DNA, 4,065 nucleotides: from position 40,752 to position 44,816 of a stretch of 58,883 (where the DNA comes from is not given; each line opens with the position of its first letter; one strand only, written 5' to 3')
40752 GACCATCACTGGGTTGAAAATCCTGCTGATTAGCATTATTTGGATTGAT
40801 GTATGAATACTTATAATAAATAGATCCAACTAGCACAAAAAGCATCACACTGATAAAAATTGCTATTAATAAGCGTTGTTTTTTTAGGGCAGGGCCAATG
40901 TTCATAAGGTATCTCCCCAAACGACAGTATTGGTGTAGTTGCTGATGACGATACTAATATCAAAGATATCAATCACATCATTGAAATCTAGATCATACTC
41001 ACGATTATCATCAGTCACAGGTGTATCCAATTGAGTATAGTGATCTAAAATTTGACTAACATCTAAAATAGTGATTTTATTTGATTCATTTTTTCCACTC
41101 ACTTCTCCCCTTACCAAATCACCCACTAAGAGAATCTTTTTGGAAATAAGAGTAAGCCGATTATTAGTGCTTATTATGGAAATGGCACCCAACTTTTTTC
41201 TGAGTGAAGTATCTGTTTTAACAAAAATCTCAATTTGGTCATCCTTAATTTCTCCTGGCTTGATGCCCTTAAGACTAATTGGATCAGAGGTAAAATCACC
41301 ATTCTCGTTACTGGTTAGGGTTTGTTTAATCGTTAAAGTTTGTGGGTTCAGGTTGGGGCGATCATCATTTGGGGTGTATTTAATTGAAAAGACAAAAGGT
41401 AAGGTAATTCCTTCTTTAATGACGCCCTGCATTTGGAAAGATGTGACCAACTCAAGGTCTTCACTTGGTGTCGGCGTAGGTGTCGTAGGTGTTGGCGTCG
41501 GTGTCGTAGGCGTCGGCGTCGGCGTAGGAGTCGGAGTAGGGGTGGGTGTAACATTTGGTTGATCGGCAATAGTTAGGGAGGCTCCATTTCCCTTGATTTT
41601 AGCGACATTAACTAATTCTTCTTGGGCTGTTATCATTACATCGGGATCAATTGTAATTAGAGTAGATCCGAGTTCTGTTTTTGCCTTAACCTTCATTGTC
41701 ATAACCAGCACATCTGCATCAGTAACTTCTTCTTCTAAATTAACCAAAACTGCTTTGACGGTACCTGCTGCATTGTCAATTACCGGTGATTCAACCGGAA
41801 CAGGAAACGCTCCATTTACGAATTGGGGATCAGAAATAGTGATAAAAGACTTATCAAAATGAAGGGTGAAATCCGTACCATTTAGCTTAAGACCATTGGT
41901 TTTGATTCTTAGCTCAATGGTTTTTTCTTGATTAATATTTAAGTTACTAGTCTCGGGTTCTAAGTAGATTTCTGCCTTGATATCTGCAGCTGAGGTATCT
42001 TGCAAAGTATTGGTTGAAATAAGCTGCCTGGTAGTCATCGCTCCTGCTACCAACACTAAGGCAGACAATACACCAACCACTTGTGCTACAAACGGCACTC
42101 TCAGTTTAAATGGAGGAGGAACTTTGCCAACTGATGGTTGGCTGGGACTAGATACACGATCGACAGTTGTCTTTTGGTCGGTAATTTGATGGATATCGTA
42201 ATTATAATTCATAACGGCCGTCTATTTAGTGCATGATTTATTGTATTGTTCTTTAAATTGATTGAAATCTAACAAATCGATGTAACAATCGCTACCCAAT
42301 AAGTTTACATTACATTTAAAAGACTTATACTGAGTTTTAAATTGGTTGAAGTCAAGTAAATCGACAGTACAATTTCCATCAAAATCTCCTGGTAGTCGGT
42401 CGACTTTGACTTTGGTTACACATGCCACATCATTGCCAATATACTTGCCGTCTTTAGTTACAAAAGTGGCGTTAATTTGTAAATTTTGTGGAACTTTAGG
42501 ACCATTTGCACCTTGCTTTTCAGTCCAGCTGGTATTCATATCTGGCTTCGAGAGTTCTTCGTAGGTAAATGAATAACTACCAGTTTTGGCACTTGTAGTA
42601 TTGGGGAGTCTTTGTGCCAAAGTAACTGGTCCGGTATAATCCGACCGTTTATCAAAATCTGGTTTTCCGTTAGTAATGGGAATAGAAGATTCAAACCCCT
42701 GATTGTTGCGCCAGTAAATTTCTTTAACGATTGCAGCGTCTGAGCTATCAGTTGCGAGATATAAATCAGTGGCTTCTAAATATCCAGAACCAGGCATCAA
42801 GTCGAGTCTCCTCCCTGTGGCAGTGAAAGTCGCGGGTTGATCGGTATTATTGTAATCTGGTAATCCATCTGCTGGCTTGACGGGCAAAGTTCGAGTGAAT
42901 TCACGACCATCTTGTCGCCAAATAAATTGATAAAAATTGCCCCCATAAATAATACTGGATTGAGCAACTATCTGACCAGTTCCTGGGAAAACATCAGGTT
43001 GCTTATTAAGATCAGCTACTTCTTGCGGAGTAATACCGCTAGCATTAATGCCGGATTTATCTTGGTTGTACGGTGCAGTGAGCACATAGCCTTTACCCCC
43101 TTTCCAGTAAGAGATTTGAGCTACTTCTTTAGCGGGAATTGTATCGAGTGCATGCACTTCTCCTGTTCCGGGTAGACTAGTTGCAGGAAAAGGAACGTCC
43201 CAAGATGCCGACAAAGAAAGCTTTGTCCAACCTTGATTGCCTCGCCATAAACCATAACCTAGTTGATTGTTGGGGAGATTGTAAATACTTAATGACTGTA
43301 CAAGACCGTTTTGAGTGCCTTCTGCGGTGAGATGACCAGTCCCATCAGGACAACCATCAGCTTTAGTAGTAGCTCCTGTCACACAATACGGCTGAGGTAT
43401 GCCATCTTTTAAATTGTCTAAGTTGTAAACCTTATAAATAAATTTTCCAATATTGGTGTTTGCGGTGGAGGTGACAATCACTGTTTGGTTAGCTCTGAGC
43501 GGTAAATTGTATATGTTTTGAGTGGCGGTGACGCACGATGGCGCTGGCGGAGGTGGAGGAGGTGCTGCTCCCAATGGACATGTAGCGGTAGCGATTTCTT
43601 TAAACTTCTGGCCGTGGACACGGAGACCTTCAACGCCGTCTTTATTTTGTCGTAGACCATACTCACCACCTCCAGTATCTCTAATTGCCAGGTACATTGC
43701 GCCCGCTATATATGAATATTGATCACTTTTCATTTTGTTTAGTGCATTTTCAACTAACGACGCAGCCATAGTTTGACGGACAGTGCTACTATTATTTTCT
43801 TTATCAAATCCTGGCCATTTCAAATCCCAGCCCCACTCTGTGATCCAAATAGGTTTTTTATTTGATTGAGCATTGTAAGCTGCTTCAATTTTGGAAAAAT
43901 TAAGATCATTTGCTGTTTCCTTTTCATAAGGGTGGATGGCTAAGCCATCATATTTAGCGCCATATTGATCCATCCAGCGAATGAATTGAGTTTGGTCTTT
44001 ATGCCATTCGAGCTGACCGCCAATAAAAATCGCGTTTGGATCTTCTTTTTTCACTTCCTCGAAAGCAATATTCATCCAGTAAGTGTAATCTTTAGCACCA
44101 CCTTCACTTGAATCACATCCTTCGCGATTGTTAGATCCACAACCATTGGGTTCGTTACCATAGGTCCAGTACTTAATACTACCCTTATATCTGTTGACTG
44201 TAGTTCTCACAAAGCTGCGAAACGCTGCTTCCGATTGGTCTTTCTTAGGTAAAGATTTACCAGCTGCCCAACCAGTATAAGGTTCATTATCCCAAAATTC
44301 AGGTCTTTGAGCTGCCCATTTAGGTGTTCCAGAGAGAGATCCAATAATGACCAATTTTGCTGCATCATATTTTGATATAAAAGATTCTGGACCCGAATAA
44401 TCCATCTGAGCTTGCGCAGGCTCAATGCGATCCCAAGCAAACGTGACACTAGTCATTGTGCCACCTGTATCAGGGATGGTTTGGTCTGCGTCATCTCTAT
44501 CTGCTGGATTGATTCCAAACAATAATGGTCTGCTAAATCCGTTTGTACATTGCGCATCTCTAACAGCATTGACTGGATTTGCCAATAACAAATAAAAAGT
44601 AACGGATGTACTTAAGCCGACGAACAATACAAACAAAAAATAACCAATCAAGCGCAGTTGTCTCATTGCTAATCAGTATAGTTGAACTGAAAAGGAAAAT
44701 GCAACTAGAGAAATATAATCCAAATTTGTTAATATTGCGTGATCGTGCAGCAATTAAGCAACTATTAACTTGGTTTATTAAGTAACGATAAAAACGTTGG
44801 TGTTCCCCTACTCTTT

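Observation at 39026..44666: Four-gene operon that looks like a minimal cohesin-dockerin (cellulosome-style) surface assembly anchored by sortase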

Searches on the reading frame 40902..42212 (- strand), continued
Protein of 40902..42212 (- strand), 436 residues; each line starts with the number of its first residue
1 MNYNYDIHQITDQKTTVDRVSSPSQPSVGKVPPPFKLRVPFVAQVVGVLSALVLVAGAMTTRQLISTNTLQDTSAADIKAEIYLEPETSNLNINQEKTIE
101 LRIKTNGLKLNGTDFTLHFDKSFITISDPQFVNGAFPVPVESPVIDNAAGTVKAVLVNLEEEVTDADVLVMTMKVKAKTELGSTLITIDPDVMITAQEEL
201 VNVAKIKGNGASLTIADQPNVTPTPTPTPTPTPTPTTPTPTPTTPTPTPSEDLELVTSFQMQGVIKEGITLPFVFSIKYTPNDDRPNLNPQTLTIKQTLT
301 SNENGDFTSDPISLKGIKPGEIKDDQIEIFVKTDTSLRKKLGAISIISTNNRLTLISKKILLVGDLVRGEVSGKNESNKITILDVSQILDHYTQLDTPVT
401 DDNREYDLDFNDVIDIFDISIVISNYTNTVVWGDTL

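Call 45: fold_search(model_id=the predicted structure, library=pdb)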
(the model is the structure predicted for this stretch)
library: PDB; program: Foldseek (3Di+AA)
matches with E <= 10: 1992; with E <= 0.001: 208
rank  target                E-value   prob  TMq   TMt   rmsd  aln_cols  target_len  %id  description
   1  6kgd_A                1.0e-08  1.00  0.29  0.78   3.0       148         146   10  Crystal structure of CaDoc0917(R49D)-CaCohA2 complex at pH 8.0 (released 2020-07-08)
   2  6kgf_C                1.4e-08  1.00  0.26  0.71   4.0       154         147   13  Crystal structure of CaDoc0917(R16D)-CaCohA2 complex at pH 8.2 (released 2020-07-08)
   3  6kg8_MODEL_1_A        3.9e-08  1.00  0.26  0.67   3.6       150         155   13  Solution structure of CaCohA2 from Clostridium acetobutylicum (released 2020-07-08)
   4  6kgc_A                4.2e-08  1.00  0.27  0.74   3.2       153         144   13  Crystal structure of CaDoc0917(R49D)-CaCohA2 complex at pH 5.4 (released 2020-07-08)
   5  3rkp_A                4.7e-08  1.00  0.20  0.24  20.7       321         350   11  Crystal structure of BcpA*(D312A), the major pilin subunit of Bacillus cereus (released 2012-05-30)
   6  6kge_A                4.9e-08  1.00  0.27  0.76   3.1       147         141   12  Crystal structure of CaDoc0917(R16D)-CaCohA2 complex at pH 5.5 (released 2020-07-08)
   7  1g1k_A                8.1e-08  1.00  0.28  0.78   2.8       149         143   18  COHESIN MODULE FROM THE CELLULOSOME OF CLOSTRIDIUM CELLULOLYTICUM (released 2000-11-22)
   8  6kgf_A                8.1e-08  1.00  0.27  0.74   3.2       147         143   12  Crystal structure of CaDoc0917(R16D)-CaCohA2 complex at pH 8.2 (released 2020-07-08)
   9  2vn5_C                2.0e-07  1.00  0.27  0.71   3.5       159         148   14  The Clostridium cellulolyticum dockerin displays a dual binding mode for its cohesin partner (released 2008-05-20)
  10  4ums                  2.3e-07  1.00  0.25  0.65   5.4       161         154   11  The crystal structure of the seventh ScaB type I cohesin from Pseudobacteroides cellulosolvens (released 2015-05-06)
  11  5nrm_A                2.6e-07  1.00  0.27  0.75   3.0       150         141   11  Crystal structure of the sixth cohesin from Acetivibrio cellulolyticus' scaffoldin B in complex with Cel5 dockerin S51 (released 2018-01-31)
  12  2vn6_A                2.9e-07  1.00  0.27  0.72   2.9       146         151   17  The Clostridium cellulolyticum dockerin displays a dual binding mode for its cohesin partner (released 2008-05-13)
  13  2vn5_A                3.6e-07  1.00  0.27  0.76   2.9       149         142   17  The Clostridium cellulolyticum dockerin displays a dual binding mode for its cohesin partner (released 2008-05-20)
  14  4dh2_C                5.1e-07  1.00  0.28  0.70   4.7       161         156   10  Crystal structure of Coh-OlpC(Cthe_0452)-Doc435(Cthe_0435) complex: A novel type I Cohesin-Dockerin complex from Clost (released 2012-11-28)
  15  2w1n                  5.1e-07  1.00  0.26  0.46  23.2       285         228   12  cohesin and fibronectin type-III double module construct from the Clostridium perfringens glycoside hydrolase GH84C (released 2009-02-03)
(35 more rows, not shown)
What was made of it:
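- On Cohesin (Pfam PF00963): G2 model: the top 30 or so Foldseek PDB hits are almost all cohesins, with TMt 0.70-0.78 and rmsd about 3 Å (call 45).
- The pilin and Fab hits have rmsd of about 19-23 Å and low TM scores, whereas cohesins align at rmsd about 3 Å and TM 0.7-0.78 (call 45).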

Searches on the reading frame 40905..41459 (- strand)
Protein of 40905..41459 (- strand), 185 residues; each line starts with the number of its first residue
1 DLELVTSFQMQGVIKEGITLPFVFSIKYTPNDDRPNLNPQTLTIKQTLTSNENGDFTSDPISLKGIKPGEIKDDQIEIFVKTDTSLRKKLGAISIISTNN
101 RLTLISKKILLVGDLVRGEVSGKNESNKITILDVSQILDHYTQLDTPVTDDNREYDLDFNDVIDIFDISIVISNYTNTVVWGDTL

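Call 85: find_related_loci(query=A7, collection=metagenome_contigs, flank=9000)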
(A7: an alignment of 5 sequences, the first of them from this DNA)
Query A7 (185 aa) in metagenome_contigs; peptide patterns used: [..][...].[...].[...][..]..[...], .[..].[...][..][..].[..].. (x = any residue, [..] = any of these).
138 stretches matched a pattern; 4 encode a relative of the query (tblastn E <= 1e-3); 4 distinct loci.
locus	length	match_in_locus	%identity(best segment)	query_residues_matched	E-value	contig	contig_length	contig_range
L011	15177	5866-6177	44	78-183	1e-21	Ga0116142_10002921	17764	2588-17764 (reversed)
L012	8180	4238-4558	33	71-184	2e-14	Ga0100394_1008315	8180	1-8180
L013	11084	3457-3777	33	71-184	2e-14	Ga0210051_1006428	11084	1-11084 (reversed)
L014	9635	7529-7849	33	71-184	2e-14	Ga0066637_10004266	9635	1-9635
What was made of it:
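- Tried and rejected: The second returned four loci (call 85).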

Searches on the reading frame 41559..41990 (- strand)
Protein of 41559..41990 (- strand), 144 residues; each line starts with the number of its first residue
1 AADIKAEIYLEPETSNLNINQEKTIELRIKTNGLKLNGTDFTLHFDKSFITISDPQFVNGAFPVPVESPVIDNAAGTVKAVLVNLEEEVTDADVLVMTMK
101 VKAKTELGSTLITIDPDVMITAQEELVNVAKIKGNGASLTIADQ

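Call 98: search_solved_structures(query=A8, max_evalue=10, show_alignments=1)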
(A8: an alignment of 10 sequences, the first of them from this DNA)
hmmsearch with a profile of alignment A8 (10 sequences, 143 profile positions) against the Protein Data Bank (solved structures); distinct sequences matched with E-value up to 10: 9.
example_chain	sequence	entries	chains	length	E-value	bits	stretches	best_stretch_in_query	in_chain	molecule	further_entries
5m2o_A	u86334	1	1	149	0.004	20.6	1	3-66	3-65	Putative cellulosomal scaffoldin protein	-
5aoz_A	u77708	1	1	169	0.0049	20.3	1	2-66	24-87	PUTATIVE CELLULOSOMAL SCAFFOLDIN PROTEIN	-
5m2s_A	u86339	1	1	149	0.014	18.8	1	4-65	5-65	Putative cellulosomal scaffoldin protein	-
6kg8_A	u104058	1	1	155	0.28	14.6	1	7-141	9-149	Probably cellulosomal scaffolding protein, secreted cellulose-binding and cohesin domain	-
6kgc_A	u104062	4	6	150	0.3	14.5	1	7-141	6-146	Probably cellulosomal scaffolding protein, secreted cellulose-binding and cohesin domain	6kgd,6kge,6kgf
7urp_A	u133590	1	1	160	0.63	13.4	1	14-52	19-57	Ribonucleases G and E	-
7ktr_E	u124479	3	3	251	1.2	12.6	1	9-92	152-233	Transcription initiation factor TFIID subunit 9B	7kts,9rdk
5iv5_O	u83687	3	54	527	1.8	12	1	47-107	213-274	Short tail fiber protein gp12 | gp12, short tail fiber protein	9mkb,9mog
5lye_A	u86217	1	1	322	8.5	9.8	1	47-141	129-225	Gp12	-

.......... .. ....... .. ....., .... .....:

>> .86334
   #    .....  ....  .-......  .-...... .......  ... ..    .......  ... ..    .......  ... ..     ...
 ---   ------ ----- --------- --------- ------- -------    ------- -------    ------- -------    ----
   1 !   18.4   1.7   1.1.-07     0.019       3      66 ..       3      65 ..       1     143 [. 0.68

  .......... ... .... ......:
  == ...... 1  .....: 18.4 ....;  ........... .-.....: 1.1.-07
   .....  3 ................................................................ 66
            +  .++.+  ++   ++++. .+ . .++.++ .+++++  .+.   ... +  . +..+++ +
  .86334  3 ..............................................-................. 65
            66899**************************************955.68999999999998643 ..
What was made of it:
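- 41559..41978 (-): G2 cohesin module (res 79-218). Profile versus PDB: top 5 hits are cohesins, best E 0.004 (call 98).
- On Cohesin (Pfam PF00963): Combined profile against PDB: the top 5 hits are cohesins, but best E is only 0.004 (call 98).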

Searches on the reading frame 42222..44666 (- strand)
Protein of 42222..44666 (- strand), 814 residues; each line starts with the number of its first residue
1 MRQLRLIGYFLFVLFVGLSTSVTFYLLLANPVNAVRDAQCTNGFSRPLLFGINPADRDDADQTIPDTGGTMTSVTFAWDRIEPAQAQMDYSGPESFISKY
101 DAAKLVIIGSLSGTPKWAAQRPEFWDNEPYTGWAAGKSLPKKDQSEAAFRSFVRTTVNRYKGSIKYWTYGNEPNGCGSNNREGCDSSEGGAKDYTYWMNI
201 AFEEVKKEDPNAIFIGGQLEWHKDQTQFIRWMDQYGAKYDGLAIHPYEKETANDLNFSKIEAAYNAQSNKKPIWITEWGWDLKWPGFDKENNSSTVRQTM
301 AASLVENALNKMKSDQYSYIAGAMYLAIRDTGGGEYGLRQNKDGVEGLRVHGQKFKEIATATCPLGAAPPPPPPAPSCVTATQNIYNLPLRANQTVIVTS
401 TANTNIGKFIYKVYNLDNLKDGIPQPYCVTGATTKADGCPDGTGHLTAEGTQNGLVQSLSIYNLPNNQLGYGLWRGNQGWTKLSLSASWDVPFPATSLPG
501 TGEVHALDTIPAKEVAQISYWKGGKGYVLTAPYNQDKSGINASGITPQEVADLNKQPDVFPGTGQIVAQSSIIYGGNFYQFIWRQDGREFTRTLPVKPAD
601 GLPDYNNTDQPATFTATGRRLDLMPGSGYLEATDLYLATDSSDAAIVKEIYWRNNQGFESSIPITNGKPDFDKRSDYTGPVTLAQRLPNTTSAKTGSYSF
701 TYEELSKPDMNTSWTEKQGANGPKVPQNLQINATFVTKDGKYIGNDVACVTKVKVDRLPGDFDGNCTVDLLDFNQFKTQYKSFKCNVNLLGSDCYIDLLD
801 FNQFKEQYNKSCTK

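Call 3: search_protein_families(library=pfam, proteins=[window:42222-44666:-], max_evalue=1)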
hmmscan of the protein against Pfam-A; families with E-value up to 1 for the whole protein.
window:42222-44666:- (814 aa): 2 families
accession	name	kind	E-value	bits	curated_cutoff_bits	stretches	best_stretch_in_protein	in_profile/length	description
PF11790.14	Glyco_hydro_cc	-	3.6e-07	30.5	21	1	166-314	68-198/237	Glycosyl hydrolase catalytic core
PF00331.26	Glyco_hydro_10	-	0.0015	18.3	22.1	1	78-214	47-167/311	Glycosyl hydrolase family 10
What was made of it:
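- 42222..44666 (-): G1: secreted 814-aa cargo enzyme. Order: signal peptide, clan GH-A catalytic domain, Pro linker, split beta-domain carrying four W(R/K)xxxG repeats, dockerin-like tail. Pfam Glyco_hydro_cc E 3.6e-7, above the cut-off (call 3).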

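Call 4: search_protein_families(library=ncbifam, proteins=[window:42222-44666:-], max_evalue=1)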
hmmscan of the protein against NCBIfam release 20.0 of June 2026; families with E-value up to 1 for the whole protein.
window:42222-44666:- (814 aa): 1 family
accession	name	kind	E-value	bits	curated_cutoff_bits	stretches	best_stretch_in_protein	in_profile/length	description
NF011116.0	PRK14545.1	equivalog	0.072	13.2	217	1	290-330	97-137/139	nucleoside-diphosphate kinase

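Call 9: search_solved_structures(query=window:42222-44666:-, max_evalue=10, show_alignments=3)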
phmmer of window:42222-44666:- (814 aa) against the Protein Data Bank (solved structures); distinct sequences matched with E-value up to 10: 8.
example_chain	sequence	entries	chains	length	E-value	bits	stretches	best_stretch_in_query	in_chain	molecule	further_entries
4w8l_A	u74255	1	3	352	0.0047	18.1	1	77-215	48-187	Endo-1,4-beta-xylanase C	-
3niy_A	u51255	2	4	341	0.013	16.7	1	124-218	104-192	Endo-1,4-beta-xylanase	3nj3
1vbr_A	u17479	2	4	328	0.013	16.7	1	124-218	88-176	endo-1,4-beta-xylanase B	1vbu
5bx9_A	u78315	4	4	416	0.054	14.6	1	64-282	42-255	PslG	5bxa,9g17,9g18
4zn2_A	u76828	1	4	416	0.054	14.6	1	64-282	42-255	PslG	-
3o2l_A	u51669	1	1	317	0.43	11.6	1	132-213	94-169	Endo-1,4-beta-xylanase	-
7nl2_A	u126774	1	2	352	1.5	9.8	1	114-215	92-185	Beta-xylanase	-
8bbi_A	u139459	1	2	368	1.8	9.6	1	114-215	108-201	Beta-xylanase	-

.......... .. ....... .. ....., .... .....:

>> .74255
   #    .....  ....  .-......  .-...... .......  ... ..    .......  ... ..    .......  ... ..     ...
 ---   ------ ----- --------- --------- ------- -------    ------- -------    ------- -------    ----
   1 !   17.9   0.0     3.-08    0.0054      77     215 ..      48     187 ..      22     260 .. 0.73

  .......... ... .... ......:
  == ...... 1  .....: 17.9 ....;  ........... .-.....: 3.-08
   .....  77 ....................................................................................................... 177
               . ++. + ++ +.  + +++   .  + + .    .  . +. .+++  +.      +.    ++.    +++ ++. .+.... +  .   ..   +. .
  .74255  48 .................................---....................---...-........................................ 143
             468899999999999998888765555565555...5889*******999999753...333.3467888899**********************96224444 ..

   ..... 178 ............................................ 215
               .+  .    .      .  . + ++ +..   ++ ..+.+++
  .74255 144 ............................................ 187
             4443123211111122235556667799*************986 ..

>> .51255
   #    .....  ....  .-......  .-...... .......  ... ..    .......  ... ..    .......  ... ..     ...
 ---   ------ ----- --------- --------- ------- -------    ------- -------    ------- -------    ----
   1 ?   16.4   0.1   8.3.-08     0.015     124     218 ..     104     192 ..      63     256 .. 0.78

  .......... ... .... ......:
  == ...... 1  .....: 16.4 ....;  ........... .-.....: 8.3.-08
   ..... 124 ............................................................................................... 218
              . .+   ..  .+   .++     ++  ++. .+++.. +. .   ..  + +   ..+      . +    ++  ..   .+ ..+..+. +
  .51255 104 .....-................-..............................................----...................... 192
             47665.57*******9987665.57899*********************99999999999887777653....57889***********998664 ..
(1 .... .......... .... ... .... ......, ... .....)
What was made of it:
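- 42222..44666 (-): Weak PDB hits to GH10 xylanases and PslG (call 9).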

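Call 38: find_homologous_proteins(query=window:42222-44666:-, max_evalue=0.001)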
Query window:42222-44666:- (814 aa): 10 proteins with E <= 0.001 among 8000 candidates.
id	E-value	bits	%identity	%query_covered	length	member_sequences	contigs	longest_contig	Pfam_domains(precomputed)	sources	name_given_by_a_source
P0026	0.0e+0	1896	99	100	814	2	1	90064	PF11790.15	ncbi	-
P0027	0.0e+0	1558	83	100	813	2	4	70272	-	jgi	-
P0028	3.9e-268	910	53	100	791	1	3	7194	-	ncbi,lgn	-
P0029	4.0e-109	384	32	97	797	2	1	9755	PF11790.15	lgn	-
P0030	2.2e-106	375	37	45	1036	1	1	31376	PF11790.15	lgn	-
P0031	1.5e-96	342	31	65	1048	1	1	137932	-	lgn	-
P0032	1.7e-90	322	31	98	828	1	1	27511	PF00150.25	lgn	-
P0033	1.1e-86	310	34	44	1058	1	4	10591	-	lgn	-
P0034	4.7e-18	83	30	38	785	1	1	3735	PF16820.12,PF00801.27,PF11790.15,PF18911.7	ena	-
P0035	5.6e-7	46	28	25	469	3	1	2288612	PF00150.25,PF11790.15,PF01229.23,PF07745.20,PF02449.22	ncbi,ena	-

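Call 65: find_encoding_contigs(protein=P0026, flank=3000, max_places=4)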
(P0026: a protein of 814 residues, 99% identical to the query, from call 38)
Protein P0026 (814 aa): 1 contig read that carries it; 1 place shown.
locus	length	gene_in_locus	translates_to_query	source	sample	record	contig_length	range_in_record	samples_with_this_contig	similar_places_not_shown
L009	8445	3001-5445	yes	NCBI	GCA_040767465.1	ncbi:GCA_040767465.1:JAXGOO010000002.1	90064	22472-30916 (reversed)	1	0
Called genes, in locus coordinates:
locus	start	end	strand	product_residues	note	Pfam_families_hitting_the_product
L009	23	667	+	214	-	PF00521:DNA_topoisoIV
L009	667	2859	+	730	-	PF00521:DNA_topoisoIV, PF03989:DNA_gyraseA_C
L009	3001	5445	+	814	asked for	PF11790:Glyco_hydro_cc (weak)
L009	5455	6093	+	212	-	-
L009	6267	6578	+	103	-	-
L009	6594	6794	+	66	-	-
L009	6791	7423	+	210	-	-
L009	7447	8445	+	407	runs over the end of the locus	-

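Call 66: find_encoding_contigs(protein=P0029, flank=8000, max_places=2)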
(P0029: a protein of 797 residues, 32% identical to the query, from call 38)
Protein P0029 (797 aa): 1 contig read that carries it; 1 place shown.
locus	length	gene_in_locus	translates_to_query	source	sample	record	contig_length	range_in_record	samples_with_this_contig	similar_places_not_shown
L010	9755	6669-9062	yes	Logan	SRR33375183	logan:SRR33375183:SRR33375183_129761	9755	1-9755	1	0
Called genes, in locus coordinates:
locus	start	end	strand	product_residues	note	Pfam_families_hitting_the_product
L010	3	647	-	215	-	?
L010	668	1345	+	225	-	PF13177:DNA_pol3_delta2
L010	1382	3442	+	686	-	PF02518:HATPase_c, PF00204:DNA_gyraseB, PF01751:Toprim, PF00986:DNA_gyraseB_C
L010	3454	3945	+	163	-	PF00719:Pyrophosphatase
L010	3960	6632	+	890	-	PF00521:DNA_topoisoIV, PF03989:DNA_gyraseA_C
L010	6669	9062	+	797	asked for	PF11790:Glyco_hydro_cc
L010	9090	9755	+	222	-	?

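Call 67: search_protein_families(library=pfam, proteins=[P0029, P0030, P0031, P0032, P0033, P0028], max_evalue=0.1)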
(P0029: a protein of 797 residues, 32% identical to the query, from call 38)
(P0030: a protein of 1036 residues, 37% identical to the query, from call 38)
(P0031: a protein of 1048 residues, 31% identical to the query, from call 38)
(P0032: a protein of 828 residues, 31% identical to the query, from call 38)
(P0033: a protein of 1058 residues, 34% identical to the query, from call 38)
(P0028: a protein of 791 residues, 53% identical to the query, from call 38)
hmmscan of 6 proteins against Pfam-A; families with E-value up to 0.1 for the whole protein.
P0029 (797 aa): 3 families
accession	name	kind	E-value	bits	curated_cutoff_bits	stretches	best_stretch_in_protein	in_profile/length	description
PF11790.14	Glyco_hydro_cc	-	7.4e-11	42.5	21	1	136-303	53-209/237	Glycosyl hydrolase catalytic core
PF00404.24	Dockerin_1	-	0.066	13.8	22.9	0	746-770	1-25/57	Dockerin type I domain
PF01229.23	Glyco_hydro_39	-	0.073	12.3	26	0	137-237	134-232/472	Glycosyl hydrolases family 39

P0030 (1036 aa): 4 families
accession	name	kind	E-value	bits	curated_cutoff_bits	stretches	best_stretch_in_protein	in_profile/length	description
PF11790.14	Glyco_hydro_cc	-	2.9e-07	30.7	21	1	141-292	53-196/237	Glycosyl hydrolase catalytic core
PF00331.26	Glyco_hydro_10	-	0.00053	19.7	22.1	1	77-235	46-203/311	Glycosyl hydrolase family 10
PF01229.23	Glyco_hydro_39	-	0.0049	16.2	26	1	86-244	72-232/472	Glycosyl hydrolases family 39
PF02449.21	Glyco_hydro_42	-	0.018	14.8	21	0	77-117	33-75/376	Beta-galactosidase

P0031 (1048 aa): 1 family
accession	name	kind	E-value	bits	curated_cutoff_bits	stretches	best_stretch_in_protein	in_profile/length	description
PF16841.11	CBM60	-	0.0099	16.8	28.2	1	473-505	44-76/91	Ca-dependent carbohydrate-binding module xylan-binding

P0032 (828 aa): 1 family
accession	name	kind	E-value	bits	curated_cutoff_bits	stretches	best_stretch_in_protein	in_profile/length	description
PF00150.24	Cellulase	-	9.6e-09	35.5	23.5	1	60-215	28-164/272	Cellulase (glycosyl hydrolase family 5)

P0033 (1058 aa): 0 families

P0028 (791 aa): 0 families
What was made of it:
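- On Dockerin, G1 C-terminal tail: P0029: 13.8 bits (call 67).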
